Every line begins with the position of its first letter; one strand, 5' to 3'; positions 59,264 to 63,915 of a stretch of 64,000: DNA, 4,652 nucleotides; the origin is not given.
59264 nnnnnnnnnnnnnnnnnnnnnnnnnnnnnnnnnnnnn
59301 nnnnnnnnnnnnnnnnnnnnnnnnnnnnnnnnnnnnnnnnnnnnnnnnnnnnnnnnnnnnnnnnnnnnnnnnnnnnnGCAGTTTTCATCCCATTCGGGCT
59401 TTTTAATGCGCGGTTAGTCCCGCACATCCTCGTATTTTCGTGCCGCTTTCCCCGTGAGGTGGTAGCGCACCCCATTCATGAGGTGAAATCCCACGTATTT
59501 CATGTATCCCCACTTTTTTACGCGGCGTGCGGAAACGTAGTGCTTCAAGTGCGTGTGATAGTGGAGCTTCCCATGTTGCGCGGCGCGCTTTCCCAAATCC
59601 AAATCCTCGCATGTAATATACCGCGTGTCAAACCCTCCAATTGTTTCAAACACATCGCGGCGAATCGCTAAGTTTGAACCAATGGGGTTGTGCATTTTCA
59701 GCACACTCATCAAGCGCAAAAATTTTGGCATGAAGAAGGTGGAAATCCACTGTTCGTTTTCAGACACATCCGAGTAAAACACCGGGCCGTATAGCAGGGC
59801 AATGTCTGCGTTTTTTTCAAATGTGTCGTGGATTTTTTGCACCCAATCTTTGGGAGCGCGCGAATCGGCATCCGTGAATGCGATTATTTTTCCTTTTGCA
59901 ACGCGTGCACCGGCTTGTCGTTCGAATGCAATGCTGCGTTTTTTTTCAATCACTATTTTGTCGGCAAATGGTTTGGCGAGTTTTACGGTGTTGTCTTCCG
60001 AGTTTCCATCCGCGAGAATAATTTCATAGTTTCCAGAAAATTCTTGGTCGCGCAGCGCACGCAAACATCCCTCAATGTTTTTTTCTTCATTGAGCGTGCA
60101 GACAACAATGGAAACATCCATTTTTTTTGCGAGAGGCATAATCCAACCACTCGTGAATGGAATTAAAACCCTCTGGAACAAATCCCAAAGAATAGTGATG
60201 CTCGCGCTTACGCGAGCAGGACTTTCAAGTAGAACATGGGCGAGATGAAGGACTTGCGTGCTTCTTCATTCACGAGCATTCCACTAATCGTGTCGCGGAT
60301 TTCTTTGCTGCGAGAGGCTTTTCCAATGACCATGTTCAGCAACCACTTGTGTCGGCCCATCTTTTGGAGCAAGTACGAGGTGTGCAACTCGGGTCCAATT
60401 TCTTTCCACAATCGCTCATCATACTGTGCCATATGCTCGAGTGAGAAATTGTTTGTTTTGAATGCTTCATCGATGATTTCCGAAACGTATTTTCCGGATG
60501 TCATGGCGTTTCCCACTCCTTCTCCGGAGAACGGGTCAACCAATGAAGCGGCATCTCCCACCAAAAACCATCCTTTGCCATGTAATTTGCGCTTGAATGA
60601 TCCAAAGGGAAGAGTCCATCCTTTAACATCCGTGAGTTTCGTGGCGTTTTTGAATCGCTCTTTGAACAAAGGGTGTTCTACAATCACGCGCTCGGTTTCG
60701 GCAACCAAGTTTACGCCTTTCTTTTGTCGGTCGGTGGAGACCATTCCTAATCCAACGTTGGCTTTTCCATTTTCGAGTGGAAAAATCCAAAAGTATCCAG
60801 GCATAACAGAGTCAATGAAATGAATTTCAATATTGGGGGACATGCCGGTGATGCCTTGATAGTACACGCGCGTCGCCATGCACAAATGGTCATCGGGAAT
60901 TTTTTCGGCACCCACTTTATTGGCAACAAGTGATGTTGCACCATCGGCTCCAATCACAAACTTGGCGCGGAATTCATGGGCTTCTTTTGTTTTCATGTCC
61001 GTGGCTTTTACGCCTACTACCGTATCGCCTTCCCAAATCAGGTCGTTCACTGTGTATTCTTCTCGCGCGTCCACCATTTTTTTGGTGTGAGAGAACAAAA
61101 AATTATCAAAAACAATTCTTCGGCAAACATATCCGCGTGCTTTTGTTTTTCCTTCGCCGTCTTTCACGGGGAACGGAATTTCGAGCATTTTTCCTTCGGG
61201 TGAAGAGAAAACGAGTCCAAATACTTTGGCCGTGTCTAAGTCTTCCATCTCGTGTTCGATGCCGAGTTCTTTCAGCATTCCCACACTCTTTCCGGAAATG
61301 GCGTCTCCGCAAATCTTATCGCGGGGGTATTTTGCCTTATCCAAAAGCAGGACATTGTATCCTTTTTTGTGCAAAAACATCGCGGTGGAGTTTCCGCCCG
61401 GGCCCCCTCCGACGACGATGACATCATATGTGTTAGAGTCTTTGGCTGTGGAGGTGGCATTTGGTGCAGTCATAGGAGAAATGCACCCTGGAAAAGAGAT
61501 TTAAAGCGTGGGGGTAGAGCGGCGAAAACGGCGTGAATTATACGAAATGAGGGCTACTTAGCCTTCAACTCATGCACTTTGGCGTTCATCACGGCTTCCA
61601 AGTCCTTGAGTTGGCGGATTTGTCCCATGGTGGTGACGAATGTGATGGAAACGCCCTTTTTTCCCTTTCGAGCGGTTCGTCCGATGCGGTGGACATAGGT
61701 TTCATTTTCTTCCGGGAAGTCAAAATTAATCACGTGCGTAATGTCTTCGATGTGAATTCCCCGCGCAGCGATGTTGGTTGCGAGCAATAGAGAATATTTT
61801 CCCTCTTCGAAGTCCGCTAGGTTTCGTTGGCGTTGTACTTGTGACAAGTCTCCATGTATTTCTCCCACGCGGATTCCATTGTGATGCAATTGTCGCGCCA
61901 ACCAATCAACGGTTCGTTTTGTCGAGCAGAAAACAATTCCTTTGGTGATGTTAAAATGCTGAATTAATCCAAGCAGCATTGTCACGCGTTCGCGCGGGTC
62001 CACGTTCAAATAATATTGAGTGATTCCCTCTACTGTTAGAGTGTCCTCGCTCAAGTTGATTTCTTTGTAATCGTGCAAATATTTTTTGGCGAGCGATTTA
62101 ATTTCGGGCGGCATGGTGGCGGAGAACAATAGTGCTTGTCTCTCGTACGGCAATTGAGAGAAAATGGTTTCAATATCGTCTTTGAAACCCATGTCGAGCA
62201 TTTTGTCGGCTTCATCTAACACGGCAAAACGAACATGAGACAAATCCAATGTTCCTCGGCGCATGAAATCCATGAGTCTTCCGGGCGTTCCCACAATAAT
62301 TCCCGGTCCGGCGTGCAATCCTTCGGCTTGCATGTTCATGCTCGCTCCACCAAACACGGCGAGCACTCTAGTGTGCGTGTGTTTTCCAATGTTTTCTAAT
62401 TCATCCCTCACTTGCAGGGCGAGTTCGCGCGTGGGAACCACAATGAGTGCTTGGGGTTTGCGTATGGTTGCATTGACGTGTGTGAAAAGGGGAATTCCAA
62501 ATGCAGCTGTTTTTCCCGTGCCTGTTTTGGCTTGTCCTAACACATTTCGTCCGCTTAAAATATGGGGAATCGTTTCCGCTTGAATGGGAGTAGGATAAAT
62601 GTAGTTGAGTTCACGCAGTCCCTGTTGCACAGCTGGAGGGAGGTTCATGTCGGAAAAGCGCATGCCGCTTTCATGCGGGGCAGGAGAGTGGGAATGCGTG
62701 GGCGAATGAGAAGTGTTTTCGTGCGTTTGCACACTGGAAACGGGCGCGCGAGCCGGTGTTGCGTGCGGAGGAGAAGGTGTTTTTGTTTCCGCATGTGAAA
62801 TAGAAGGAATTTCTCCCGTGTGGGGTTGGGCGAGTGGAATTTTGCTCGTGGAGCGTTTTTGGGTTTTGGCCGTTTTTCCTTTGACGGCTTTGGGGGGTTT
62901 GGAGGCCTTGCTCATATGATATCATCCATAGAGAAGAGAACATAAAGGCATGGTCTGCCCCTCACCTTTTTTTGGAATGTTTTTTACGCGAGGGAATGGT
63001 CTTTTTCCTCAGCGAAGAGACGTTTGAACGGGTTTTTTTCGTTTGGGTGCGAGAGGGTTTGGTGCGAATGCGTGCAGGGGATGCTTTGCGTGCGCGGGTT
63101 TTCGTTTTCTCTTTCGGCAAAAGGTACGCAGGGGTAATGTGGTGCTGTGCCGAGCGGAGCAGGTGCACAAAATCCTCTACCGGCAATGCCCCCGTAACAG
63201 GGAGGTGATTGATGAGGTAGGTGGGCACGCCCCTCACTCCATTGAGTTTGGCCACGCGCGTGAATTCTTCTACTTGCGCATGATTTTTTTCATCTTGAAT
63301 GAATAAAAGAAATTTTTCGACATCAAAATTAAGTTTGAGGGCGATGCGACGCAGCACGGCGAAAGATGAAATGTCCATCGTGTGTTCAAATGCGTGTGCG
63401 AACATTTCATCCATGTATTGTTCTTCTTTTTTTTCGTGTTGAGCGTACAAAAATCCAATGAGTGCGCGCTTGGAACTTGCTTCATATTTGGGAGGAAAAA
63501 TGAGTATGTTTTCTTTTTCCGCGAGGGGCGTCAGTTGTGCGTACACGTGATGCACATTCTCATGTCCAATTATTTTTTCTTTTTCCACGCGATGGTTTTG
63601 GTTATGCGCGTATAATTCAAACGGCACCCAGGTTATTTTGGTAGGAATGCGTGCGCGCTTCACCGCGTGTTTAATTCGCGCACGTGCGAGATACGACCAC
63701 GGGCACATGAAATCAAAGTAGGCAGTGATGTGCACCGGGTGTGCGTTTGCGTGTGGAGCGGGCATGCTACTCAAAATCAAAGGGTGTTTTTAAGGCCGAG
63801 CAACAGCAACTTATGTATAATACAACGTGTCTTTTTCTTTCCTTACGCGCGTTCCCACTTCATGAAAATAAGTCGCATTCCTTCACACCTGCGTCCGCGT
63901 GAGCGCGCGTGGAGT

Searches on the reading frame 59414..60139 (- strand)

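Call 71: search_protein_families(library=pfam, proteins=[window:59414-60139:-], max_evalue=0.001)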
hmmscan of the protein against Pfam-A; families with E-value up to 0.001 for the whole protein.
window:59414-60139:- (241 aa): 5 families
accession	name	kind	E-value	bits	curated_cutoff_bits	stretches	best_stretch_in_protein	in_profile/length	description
PF00535.33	Glycos_transf_2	-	4e-27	95.6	23.3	1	10-167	1-167/168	Glycosyl transferase family 2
PF10111.15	Glyco_tranf_2_2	-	5.1e-12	46.3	27.3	1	10-190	1-203/276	Glycosyltransferase like family 2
PF13632.12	Glyco_trans_2_3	-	1.2e-10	42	27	1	85-202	1-119/198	Glycosyl transferase family group 2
PF13641.12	Glyco_tranf_2_3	-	2e-09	38.3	27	1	9-190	3-198/230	Glycosyltransferase like family 2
PF13506.12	Glyco_transf_21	-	9.2e-09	35.4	21.7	1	77-193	25-145/174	Glycosyl transferase family 21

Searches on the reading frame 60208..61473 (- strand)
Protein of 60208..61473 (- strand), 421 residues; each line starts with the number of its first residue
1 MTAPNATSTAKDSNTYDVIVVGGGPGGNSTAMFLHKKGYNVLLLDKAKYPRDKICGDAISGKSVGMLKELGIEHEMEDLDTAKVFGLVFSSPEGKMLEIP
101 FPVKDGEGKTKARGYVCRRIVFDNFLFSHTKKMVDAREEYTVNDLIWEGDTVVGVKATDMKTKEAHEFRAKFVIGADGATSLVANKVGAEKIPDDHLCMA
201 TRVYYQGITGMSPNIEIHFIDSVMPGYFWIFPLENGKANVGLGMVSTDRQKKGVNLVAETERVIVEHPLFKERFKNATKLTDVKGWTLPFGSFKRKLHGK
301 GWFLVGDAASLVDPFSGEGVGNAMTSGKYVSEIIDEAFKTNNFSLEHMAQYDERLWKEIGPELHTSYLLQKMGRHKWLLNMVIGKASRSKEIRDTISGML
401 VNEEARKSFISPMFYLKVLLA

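Call 71: search_protein_families(library=pfam, proteins=[window:60208-61473:-], max_evalue=0.001)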
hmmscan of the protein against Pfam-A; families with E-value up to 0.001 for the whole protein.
window:60208-61473:- (421 aa): 10 families
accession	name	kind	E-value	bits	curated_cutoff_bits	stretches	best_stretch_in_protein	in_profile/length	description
PF01494.25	FAD_binding_3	-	6.5e-25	88.5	22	1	16-326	2-310/349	FAD binding domain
PF00890.30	FAD_binding_2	-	9.1e-10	38.7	20.4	1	17-49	1-33/414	FAD binding domain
PF22578.2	GGR_cat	-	2.2e-07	31.1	27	1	216-252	21-58/88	Geranylgeranyl reductase catalytic domain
PF01266.30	DAO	-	5e-07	30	27.9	1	17-50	1-34/353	FAD dependent oxidoreductase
PF07992.20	Pyr_redox_2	-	7.7e-06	26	26.1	1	16-55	1-31/291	Pyridine nucleotide-disulphide oxidoreductase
PF13450.12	NAD_binding_8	-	1.3e-05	25.8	21.9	1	20-49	1-30/68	NAD(P)-binding Rossmann-like domain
PF12831.13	FAD_oxidored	-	2.4e-05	24.3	27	1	17-184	1-151/416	FAD dependent oxidoreductase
PF03486.20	HI0933_like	-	4.1e-05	23.6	50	1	17-55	2-40/244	HI0933-like protein Rossmann domain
PF04820.20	Trp_halogenase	-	6.7e-05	22.4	21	0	17-78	1-67/458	Tryptophan halogenase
PF01134.28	GIDA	-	0.00018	21.2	22.1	1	17-69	1-54/391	Glucose inhibited division protein A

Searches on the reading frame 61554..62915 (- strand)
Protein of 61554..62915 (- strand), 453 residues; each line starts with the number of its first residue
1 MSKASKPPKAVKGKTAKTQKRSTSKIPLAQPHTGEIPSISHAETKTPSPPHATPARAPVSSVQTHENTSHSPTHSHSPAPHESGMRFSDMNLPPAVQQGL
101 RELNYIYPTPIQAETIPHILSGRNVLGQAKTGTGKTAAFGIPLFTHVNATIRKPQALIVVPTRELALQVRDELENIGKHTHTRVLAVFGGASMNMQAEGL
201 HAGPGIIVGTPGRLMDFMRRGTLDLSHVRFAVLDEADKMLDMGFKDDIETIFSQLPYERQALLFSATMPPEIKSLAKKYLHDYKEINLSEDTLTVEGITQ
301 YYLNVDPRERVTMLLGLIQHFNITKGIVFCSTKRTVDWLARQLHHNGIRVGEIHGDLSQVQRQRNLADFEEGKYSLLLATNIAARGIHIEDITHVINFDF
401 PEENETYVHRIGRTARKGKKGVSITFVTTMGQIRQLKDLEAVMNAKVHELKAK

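Call 71: search_protein_families(library=pfam, proteins=[window:61554-62915:-], max_evalue=0.001)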
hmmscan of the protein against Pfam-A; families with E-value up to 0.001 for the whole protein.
window:61554-62915:- (453 aa): 3 families
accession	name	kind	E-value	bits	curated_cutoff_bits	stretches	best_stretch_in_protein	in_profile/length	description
PF00270.35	DEAD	-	4.9e-52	176.5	26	1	109-273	1-165/167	DEAD/DEAH box helicase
PF00271.37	Helicase_C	-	2.3e-30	105.5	23.5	1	312-418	4-110/110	Helicase conserved C-terminal domain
PF04851.21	ResIII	-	5.3e-06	26.9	22.5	1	122-267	23-161/164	Type III restriction enzyme, res subunit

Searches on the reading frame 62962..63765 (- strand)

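Call 71: search_protein_families(library=pfam, proteins=[window:62962-63765:-], max_evalue=0.001)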
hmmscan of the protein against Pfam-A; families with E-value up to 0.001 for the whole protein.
window:62962-63765:- (267 aa): 2 families
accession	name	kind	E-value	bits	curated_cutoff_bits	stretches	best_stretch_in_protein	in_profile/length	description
PF01323.26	DSBA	-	9.5e-32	110.8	25.6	1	13-203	2-190/191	DSBA-like thioredoxin domain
PF13462.12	Thioredoxin_4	-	2e-06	28.5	23.2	1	99-203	79-163/165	Thioredoxin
